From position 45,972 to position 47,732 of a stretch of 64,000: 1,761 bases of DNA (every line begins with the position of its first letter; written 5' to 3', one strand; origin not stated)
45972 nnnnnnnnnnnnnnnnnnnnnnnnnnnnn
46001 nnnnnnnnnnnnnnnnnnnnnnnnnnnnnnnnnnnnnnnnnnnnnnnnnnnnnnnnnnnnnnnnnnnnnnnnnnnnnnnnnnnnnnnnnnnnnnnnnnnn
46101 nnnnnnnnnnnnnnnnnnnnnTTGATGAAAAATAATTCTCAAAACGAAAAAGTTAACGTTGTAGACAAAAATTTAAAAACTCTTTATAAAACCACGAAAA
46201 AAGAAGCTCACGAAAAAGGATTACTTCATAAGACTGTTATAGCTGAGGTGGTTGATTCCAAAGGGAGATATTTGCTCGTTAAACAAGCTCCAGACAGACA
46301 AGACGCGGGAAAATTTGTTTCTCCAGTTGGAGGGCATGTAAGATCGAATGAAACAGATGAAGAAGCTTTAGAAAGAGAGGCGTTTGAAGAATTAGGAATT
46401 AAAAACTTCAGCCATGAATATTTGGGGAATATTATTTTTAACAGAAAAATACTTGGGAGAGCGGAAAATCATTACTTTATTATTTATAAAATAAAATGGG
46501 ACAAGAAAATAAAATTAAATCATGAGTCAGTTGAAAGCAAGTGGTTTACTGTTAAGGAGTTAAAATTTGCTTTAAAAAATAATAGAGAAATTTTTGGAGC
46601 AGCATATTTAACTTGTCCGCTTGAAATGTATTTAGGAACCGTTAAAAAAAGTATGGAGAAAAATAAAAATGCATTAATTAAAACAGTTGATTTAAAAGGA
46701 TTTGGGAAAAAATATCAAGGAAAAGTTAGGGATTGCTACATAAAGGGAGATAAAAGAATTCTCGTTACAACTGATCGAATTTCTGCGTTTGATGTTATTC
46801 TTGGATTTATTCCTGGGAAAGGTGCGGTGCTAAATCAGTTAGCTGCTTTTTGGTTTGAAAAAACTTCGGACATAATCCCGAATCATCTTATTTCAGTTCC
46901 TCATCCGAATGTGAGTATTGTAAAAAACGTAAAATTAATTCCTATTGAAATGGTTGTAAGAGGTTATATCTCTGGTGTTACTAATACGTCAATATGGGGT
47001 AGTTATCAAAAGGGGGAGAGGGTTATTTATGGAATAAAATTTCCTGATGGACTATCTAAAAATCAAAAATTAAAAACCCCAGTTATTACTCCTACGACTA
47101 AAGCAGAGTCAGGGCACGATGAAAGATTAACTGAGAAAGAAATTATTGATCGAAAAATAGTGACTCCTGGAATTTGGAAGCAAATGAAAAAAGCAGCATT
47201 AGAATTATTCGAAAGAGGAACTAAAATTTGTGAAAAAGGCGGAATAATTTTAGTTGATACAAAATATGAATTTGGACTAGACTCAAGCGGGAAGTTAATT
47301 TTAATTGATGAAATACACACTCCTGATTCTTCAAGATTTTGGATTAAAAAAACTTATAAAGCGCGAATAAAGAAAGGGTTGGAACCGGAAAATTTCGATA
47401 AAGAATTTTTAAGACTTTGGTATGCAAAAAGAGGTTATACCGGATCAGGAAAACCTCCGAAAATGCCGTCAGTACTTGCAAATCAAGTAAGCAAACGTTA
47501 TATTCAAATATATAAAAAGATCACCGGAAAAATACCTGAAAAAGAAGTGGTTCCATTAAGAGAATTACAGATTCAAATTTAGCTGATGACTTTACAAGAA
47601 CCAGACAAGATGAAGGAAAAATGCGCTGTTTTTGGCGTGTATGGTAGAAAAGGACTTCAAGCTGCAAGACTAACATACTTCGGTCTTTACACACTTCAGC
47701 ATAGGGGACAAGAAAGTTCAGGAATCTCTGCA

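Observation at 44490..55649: Near-complete purine de novo cluster with two domain fusions in an apparently reduced, AT-rich genome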

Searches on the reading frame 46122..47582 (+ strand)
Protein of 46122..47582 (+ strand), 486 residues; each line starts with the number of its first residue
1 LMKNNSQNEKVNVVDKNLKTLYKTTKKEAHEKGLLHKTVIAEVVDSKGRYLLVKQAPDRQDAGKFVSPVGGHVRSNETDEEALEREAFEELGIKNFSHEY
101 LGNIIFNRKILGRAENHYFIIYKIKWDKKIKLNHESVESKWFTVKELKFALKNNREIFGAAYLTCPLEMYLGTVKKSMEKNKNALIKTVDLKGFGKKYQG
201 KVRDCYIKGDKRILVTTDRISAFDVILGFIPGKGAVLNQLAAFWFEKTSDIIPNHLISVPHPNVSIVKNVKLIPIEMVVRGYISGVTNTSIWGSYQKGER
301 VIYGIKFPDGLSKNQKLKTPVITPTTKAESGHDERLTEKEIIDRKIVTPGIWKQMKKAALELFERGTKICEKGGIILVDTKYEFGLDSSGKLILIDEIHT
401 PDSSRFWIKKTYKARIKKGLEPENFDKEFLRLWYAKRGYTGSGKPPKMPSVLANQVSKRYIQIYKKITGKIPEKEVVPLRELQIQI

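Call 3: search_protein_families(library=pfam, proteins=[window:46122-47582:+])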
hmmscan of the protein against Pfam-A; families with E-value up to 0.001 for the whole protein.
window:46122-47582:+ (486 aa): 2 families
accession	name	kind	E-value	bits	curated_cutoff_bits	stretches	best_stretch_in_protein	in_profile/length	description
PF01259.24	SAICAR_synt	-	5.8e-71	239.4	20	1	197-437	2-224/233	SAICAR synthetase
PF00293.34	NUDIX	-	3.1e-16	60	21.1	1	36-150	3-119/134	NUDIX domain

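Call 8: search_protein_families(library=ncbifam, proteins=[window:46122-47582:+])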
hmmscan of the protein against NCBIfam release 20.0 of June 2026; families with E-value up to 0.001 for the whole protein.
window:46122-47582:+ (486 aa): 14 families
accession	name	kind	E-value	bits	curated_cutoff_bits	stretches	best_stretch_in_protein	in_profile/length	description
NF009251.0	PRK12607.1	equivalog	1.5e-119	398.5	371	1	182-471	4-291/315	phosphoribosylaminoimidazolesuccinocarboxamide synthase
NF010568.0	PRK13961.1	equivalog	4.7e-77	259.1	251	1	188-470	7-294/297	phosphoribosylaminoimidazolesuccinocarboxamide synthase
TIGR00081.1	purC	equivalog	6.6e-57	193.1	189.9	1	197-470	8-272/279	phosphoribosylaminoimidazolesuccinocarboxamide synthase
NF010567.0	PRK13960.1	equivalog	1.9e-37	129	581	1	212-415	56-279/367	phosphoribosylaminoimidazolesuccinocarboxamide synthase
TIGR02735.1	purC_vibrio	equivalog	3.1e-35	121.7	394.2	1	212-425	55-288/365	phosphoribosylaminoimidazolesuccinocarboxamide synthase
NF010564.0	PRK13959.1-1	subfamily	4.9e-30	104.7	459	1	199-470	6-292/294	phosphoribosylaminoimidazolesuccinocarboxamide synthase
NF002995.0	PRK03759.1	equivalog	1.6e-10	40.9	127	1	5-154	3-157/185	isopentenyl-diphosphate Delta-isomerase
NF011922.0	PRK15393.1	equivalog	2.1e-07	30.8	152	1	4-110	6-113/182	NUDIX hydrolase YfcD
NF007834.0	PRK10546.1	equivalog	1.2e-06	28.4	156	1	39-102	6-68/135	pyrimidine (deoxy)nucleoside triphosphate diphosphatase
NF006530.0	PRK08999.1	equivalog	1.4e-06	27.6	245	1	38-98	8-67/315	Nudix family hydrolase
NF012016.0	PRK15472.1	equivalog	1.8e-06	27.7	95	1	37-148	4-123/141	nucleoside triphosphatase NudI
NF008044.0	PRK10776.1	equivalog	2.5e-06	27.4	148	1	45-148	13-111/130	8-oxo-dGTP diphosphatase MutT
TIGR00586.1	mutt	equivalog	0.00053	20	97.9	1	45-108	14-76/129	8-oxo-dGTP diphosphatase MutT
NF041653.1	Nud_hyd_Meth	equivalog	0.00083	19.2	300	0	14-160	5-151/170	Nudix hydrolase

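Call 9: find_homologous_proteins(query=window:46122-47582:+)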
Query window:46122-47582:+ (486 aa): 8000 proteins with E <= 0.001 among 8000 candidates; the best 120 are listed.
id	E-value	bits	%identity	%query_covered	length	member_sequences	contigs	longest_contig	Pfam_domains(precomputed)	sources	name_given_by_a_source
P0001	0.0e+0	1090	100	100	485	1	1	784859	PF01259.25,PF00293.35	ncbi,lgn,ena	-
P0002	8.5e-290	979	90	100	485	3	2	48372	PF01259.25,PF00293.35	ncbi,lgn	-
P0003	4.1e-287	971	89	100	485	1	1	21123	PF01259.25,PF00293.35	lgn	-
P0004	1.3e-286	969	89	100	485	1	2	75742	PF01259.25,PF00293.35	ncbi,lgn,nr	ncbi:MAG: phosphoribosylaminoimidazolesuccinocarboxamide synthase [Candidatus Levybacteria bacterium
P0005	1.8e-285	965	87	100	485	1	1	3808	PF01259.25,PF00293.35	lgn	-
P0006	2.9e-285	964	88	100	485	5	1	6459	PF01259.25,PF00293.35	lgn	-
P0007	2.6e-275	932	85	100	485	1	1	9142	PF01259.25,PF00293.35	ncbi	-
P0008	1.0e-271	920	84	100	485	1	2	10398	PF01259.25,PF00293.35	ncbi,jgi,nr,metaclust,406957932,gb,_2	ncbi:MAG: Phosphoribosylimidazole-succinocarboxamide synthase [uncultured bacterium]|nr:MAG: Phospho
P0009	2.0e-236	803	76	97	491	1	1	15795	PF01259.25,PF00293.35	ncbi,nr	ncbi:MAG: phosphoribosylaminoimidazolesuccinocarboxamide synthase [Candidatus Levybacteria bacterium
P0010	2.3e-232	790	73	99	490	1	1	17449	PF01259.25,PF00293.35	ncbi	-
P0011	4.2e-229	779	74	97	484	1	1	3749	PF01259.25,PF00293.35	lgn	-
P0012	7.8e-229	778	74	97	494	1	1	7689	PF01259.25,PF00293.35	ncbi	-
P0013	5.7e-219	746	73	94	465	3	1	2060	PF01259.25,PF00293.35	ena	-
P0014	7.7e-217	739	72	97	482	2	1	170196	PF01259.25,PF00293.35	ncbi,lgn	-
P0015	9.6e-169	580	84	63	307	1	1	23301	PF01259.25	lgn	-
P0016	1.4e-166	573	88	59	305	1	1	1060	PF01259.25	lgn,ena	-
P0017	1.1e-162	560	82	62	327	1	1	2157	PF01259.25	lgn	-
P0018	2.2e-159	549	82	61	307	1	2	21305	PF01259.25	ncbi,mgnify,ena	ncbi:MAG: phosphoribosylaminoimidazolesuccinocarboxamide synthase [Patescibacteria group bacterium]|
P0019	2.3e-158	546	81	61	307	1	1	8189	PF01259.25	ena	-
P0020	3.0e-158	546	82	61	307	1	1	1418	PF01259.25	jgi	-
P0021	5.5e-158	545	83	59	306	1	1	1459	PF01259.25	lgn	-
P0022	1.1e-157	544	84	60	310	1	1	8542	PF01259.25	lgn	-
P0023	1.8e-157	543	82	61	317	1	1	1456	PF01259.25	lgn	-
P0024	4.0e-157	542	84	58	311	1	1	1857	PF01259.25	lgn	-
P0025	4.7e-157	542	81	60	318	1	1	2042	PF01259.25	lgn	-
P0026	7.1e-157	541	85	59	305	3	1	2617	PF01259.25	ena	-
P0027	7.5e-157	541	83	59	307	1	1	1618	PF01259.25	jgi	jgi:phosphoribosylaminoimidazole-succinocarboxamide synthase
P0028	8.4e-157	541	84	59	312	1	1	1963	PF01259.25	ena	-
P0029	2.0e-155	536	82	59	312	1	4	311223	PF01259.25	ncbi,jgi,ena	-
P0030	1.6e-153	530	81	59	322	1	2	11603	PF01259.25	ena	-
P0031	2.2e-153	530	80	59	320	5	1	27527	PF01259.25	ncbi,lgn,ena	ncbi:MAG: phosphoribosylaminoimidazolesuccinocarboxamide synthase [Patescibacteria group bacterium]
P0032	2.2e-153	530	82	59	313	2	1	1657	PF01259.25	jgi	jgi:phosphoribosylaminoimidazole-succinocarboxamide synthase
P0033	2.2e-153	530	82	59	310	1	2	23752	PF01259.25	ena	-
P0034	4.4e-153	529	79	59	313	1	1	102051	PF01259.25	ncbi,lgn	-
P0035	7.8e-152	524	78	60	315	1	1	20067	PF01259.25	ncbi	-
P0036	1.3e-151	524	80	59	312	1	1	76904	PF01259.25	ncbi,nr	ncbi:MAG: phosphoribosylaminoimidazolesuccinocarboxamide synthase [Candidatus Levybacteria bacterium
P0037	1.4e-151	524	81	59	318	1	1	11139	PF01259.25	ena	-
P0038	5.4e-151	522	80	59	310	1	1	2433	PF01259.25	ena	-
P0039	1.9e-150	520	80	59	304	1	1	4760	PF01259.25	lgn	-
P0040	3.2e-150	519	78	59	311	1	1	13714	PF01259.25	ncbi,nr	ncbi:MAG: phosphoribosylaminoimidazolesuccinocarboxamide synthase [bacterium]|nr:phosphoribosylamino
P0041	7.9e-150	518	80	59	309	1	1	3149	PF01259.25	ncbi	-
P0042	9.7e-150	518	80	59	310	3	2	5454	PF01259.25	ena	-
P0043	1.5e-149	517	78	61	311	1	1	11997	PF01259.25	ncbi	-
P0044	5.5e-149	515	77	61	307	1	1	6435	PF01259.25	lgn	-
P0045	7.9e-149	515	79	59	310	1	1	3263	PF01259.25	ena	-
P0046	1.0e-148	514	76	61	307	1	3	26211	PF01259.25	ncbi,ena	-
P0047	2.9e-148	513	80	59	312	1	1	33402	PF01259.25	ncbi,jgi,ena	-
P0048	3.2e-148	513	78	59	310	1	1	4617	PF01259.25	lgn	-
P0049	6.1e-148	512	78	59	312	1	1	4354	PF01259.25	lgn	-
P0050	6.8e-148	511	80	59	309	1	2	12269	PF01259.25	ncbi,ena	-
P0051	8.0e-148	511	77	59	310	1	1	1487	PF01259.25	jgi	-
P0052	1.6e-147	510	77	60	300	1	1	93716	PF01259.25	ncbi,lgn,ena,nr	ncbi:MAG: phosphoribosylaminoimidazole-succinocarboxamide synthase [Microgenomates group bacterium G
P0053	2.4e-147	510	81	56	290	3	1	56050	PF01259.25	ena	-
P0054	4.4e-147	509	79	58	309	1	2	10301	PF01259.25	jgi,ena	-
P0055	1.2e-146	507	79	59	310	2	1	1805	PF01259.25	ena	-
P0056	1.3e-146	507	75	61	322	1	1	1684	PF01259.25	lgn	-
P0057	2.6e-146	506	78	59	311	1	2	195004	PF01259.25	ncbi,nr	ncbi:phosphoribosylaminoimidazolesuccinocarboxamide synthase [Candidatus Daviesbacteria bacterium]|n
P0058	6.1e-146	505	76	59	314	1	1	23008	PF01259.25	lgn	-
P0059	7.0e-146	505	78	59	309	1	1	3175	PF01259.25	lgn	-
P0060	8.7e-146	504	79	59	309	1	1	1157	PF01259.25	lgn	-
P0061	1.3e-145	504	77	59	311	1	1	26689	PF01259.25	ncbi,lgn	-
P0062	1.6e-145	504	77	59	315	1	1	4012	PF01259.25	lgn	-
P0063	6.9e-145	502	74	61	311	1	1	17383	PF01259.25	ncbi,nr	ncbi:MAG: phosphoribosylaminoimidazolesuccinocarboxamide synthase [bacterium]|nr:phosphoribosylamino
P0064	9.7e-145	501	78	59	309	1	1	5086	PF01259.25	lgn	-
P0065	1.1e-144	501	78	60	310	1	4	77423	PF01259.25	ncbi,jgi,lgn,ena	-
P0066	1.2e-144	501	77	60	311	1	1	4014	PF01259.25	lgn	-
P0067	1.6e-144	500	78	59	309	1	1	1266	PF01259.25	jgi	-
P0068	1.6e-144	500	79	59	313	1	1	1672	PF01259.25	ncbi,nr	ncbi:MAG: phosphoribosylaminoimidazolesuccinocarboxamide synthase [Candidatus Daviesbacteria bacteri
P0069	2.0e-144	500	74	60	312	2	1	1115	PF01259.25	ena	-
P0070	2.3e-144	500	76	59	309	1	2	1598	PF01259.25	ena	-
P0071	3.2e-144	499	78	59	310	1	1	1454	PF01259.25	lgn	-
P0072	3.9e-144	499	77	59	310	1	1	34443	PF01259.25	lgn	-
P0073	5.3e-144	499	76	59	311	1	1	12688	PF01259.25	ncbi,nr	ncbi:phosphoribosylaminoimidazolesuccinocarboxamide synthase [Candidatus Daviesbacteria bacterium]|n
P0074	6.1e-144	498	76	59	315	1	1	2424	PF01259.25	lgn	-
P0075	6.2e-144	498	76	59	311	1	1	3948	PF01259.25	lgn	-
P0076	7.2e-144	498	75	59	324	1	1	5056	PF01259.25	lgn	-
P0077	7.6e-144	498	75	60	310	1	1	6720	PF01259.25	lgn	-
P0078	9.5e-144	498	77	59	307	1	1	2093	PF01259.25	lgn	-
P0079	1.1e-143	498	77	59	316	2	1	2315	PF01259.25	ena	-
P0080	1.1e-143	498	74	59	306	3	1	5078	PF01259.25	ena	-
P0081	1.5e-143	497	79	59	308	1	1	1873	PF01259.25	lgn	-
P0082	3.9e-143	496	75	59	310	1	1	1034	PF01259.25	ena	-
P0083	4.8e-143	495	74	59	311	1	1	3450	PF01259.25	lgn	-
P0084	9.9e-143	494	75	59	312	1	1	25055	PF01259.25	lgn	-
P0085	1.5e-142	494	74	59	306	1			PF01259.25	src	-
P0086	2.7e-142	493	74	62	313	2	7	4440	PF01259.25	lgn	-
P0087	3.2e-142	493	74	62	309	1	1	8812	PF01259.25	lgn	-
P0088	3.9e-142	492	72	62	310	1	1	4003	PF01259.25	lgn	-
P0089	4.1e-142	492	71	62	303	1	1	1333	PF01259.25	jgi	jgi:phosphoribosylaminoimidazole-succinocarboxamide synthase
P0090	4.2e-142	492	77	59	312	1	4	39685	PF01259.25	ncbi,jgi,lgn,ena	-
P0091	8.4e-142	491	74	60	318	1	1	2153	PF01259.25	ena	-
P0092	9.0e-142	491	76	59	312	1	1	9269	PF01259.25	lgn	-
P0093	9.6e-142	491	74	60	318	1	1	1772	PF01259.25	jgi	-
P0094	1.1e-141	491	76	59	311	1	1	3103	PF01259.25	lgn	-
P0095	1.2e-141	491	71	61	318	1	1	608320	PF01259.25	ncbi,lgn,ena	-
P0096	1.5e-141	490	73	62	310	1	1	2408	PF01259.25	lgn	-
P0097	2.0e-141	490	75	59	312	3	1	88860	PF01259.25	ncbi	-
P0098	2.8e-141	490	74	59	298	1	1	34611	PF01259.25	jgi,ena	-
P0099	4.3e-141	489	72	61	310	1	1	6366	PF01259.25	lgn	-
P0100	5.0e-141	489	77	59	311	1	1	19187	PF01259.25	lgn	-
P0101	5.3e-141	489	79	59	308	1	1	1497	PF01259.25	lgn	-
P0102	5.3e-141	489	77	60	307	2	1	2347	PF01259.25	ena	-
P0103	6.7e-141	488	78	59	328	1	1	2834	PF01259.25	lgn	-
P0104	6.7e-141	488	74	59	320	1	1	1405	PF01259.25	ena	-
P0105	6.8e-141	488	74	61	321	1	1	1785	PF01259.25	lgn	-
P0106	6.8e-141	488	74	60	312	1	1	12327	PF01259.25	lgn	-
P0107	6.9e-141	488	73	60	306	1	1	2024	PF01259.25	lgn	-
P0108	7.1e-141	488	74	59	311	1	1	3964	PF01259.25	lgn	-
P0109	8.6e-141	488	74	59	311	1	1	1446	PF01259.25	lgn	-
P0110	9.2e-141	488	74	61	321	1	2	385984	PF01259.25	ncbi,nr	ncbi:phosphoribosylaminoimidazolesuccinocarboxamide synthase [Candidatus Daviesbacteria bacterium]|n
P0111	9.7e-141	488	76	59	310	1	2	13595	PF01259.25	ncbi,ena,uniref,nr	ncbi:phosphoribosylaminoimidazolesuccinocarboxamide synthase [Candidatus Daviesbacteria bacterium RI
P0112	1.1e-140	488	75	59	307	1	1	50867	PF01259.25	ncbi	-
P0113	1.1e-140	488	74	59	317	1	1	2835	PF01259.25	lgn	-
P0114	1.1e-140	488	74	60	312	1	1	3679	PF01259.25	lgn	-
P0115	2.0e-140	487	72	62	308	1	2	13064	PF01259.25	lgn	-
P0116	2.1e-140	487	75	59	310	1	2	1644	PF01259.25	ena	-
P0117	2.1e-140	487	75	59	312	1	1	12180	PF01259.25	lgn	-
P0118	2.2e-140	487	74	61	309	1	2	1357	PF01259.25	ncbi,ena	-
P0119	2.5e-140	486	73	59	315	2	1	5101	PF01259.25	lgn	-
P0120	2.6e-140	486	74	59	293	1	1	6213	PF01259.25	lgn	-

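Call 10: find_related_loci(query=window:46122-47582:+, collection=genome_contigs, flank=10000)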
Query window:46122-47582:+ (486 aa) in genome_contigs; peptide patterns used: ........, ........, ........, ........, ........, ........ (x = any residue, [..] = any of these).
132 stretches matched a pattern; 57 encode a relative of the query (tblastn E <= 1e-3); 57 distinct loci.
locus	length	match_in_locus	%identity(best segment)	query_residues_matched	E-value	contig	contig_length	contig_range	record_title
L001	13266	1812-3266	91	2-486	0e+0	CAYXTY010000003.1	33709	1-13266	MAG TPA_asm: uncultured Gammaproteobacteria bacterium isolate SRP286056_co1_91 genome assembly, contig: NODE_1388_length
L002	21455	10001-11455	90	2-486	0e+0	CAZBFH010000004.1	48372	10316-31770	MAG TPA_asm: uncultured Gammaproteobacteria bacterium isolate SRP342105_co2_162 genome assembly, contig: NODE_660_length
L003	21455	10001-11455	88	2-486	0e+0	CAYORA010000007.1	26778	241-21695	MAG TPA_asm: uncultured Gammaproteobacteria bacterium isolate SRP170004_co1_164 genome assembly, contig: NODE_2655_lengt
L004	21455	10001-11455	89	2-486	0e+0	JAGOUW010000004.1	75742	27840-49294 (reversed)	MAG: Candidatus Levyibacteriota bacterium isolate Gw_Eff_bin_531 Gw_Eff_443_length_75742_cov_10.197500, whole genome sho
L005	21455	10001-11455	86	2-486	0e+0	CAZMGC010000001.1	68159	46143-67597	MAG TPA_asm: uncultured Gammaproteobacteria bacterium isolate SRP278252_co2_146 genome assembly, contig: NODE_630_length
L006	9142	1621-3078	85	1-486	0e+0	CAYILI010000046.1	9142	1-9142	MAG TPA_asm: uncultured Gammaproteobacteria bacterium isolate ERP119705_co22_367 genome assembly, contig: NODE_5943_leng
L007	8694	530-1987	84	1-486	0e+0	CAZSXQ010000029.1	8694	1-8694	MAG TPA_asm: uncultured Gammaproteobacteria bacterium isolate SRP011637_co1_148 genome assembly, contig: NODE_3119_lengt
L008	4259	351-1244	82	186-483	2e-166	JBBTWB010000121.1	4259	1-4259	MAG: Patescibacteria group bacterium isolate H43-bin061_1 H43_bin061_1_000000000121, whole genome shotgun sequence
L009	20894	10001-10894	78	167-470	3e-156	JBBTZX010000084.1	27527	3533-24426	MAG: Patescibacteria group bacterium isolate H14-bin027_1 H14_bin027_1_000000000084, whole genome shotgun sequence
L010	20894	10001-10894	74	173-470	7e-146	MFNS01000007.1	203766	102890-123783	MAG: Candidatus Levybacteria bacterium RIFCSPHIGHO2_01_FULL_40_16 rifcsphigho2_01_scaffold_68, whole genome shotgun sequ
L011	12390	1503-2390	74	175-470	5e-144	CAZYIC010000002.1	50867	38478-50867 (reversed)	MAG TPA_asm: uncultured Gammaproteobacteria bacterium isolate binchicken_co38_456 genome assembly, contig: NODE_1494_len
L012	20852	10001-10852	75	186-470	7e-139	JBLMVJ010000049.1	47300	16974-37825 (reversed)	MAG: Candidatus Levyibacteriota bacterium isolate MAG318 PRJNA960887_bin9_renamed_48, whole genome shotgun sequence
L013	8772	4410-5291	73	175-470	2e-138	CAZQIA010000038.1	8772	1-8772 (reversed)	MAG TPA_asm: uncultured Gammaproteobacteria bacterium isolate SRP173033_co3_77 genome assembly, contig: NODE_11356_lengt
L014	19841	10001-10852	74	186-470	2e-138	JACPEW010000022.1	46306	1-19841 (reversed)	MAG: Candidatus Daviesbacteria bacterium isolate NC_groundwater_345_Ag_B-0.1um_36_18 GD18-4_B1_scaffold_1426424, whole g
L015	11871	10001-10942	69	179-470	3e-137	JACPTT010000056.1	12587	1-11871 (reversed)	MAG: Candidatus Levyibacteriota bacterium isolate NC_groundwater_739_Ag_S-0.65um_41_9 S37_SO-6_scaffold_147165, whole ge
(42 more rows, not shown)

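Call 16: find_encoding_contigs(protein=P0001, flank=10000, max_places=3)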
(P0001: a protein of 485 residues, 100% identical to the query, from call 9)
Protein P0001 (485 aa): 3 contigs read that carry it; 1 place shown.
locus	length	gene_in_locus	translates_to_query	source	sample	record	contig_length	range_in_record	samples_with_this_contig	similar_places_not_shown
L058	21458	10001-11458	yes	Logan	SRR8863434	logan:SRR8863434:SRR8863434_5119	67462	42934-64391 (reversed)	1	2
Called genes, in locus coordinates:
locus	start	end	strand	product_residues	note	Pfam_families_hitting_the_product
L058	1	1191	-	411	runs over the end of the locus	-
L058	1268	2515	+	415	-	PF13185:GAF_2, PF01590:GAF, PF13492:GAF_3 (weak), PF00512:HisKA, PF02518:HATPase_c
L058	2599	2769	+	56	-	-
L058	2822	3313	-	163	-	PF18921:Cyanophycin_syn (weak)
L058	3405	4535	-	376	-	PF07995:GSDH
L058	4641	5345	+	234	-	PF08713:DNA_alkylation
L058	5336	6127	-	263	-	PF03372:Exo_endo_phos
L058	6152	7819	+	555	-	PF09972:DUF2207, PF20990:DUF2207_C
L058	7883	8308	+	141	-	PF08570:DUF1761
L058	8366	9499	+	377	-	PF22660:RS_preATP-grasp-like, PF02786:CPSase_L_D2 (weak), PF02222:ATP-grasp, PF17769:PurK_C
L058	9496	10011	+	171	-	PF00731:AIRC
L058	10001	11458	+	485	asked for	PF00293:NUDIX, PF01259:SAICAR_synt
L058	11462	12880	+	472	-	PF13522:GATase_6, PF13537:GATase_7, PF00156:Pribosyltran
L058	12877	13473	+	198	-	PF00551:Formyl_trans_N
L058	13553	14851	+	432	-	PF02844:GARS_N, PF01071:GARS_A, PF02843:GARS_C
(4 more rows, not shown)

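Call 35: predict_structure(alignment_id=A2)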
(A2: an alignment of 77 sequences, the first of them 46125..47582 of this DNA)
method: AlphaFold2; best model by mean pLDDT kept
length: 485 residues; sequences in the alignment: 77
mean_pLDDT: 70.9   pTM: 0.51
mean pLDDT of the five models: 70.9, 70.4, 69.2, 68.3, 66.4
residues with pLDDT >= 90: 115; 70-90: 181; 50-70: 86; < 50: 103
segments of 3 or more residues with pLDDT < 50: 1-3, 175-182, 275-333, 396-412, 418-427
pLDDT, mean of each block of 10 residues (from residue 1): 69 96 95 96 96 89 90 97 95 94 85 90 95 92 89 85 72 49 59 72 74 62 61 77 86 79 79 48 30 28 33 36 34 60 83 80 75 60 83 58 42 46 48 54 62 74 83 65 63
secondary structure, 60 per line:
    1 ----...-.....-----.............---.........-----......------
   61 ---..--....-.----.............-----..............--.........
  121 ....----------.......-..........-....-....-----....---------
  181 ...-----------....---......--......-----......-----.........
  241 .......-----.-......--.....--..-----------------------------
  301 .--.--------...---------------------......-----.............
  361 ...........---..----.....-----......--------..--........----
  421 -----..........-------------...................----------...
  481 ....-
elements in order: E9-13 E19-24 H25-31 E35-43 E49-54 E68-71 H78-90 E96-109 E112-124 E135-141 H143-152 H159-162 H168-171 E195-198 E202-207 E210-215 H221-226 H232-247 E255-260 E263-267 H337-342 H348-371 E381-385 E391-396 H409-416 H426-435 H449-467 H478-484
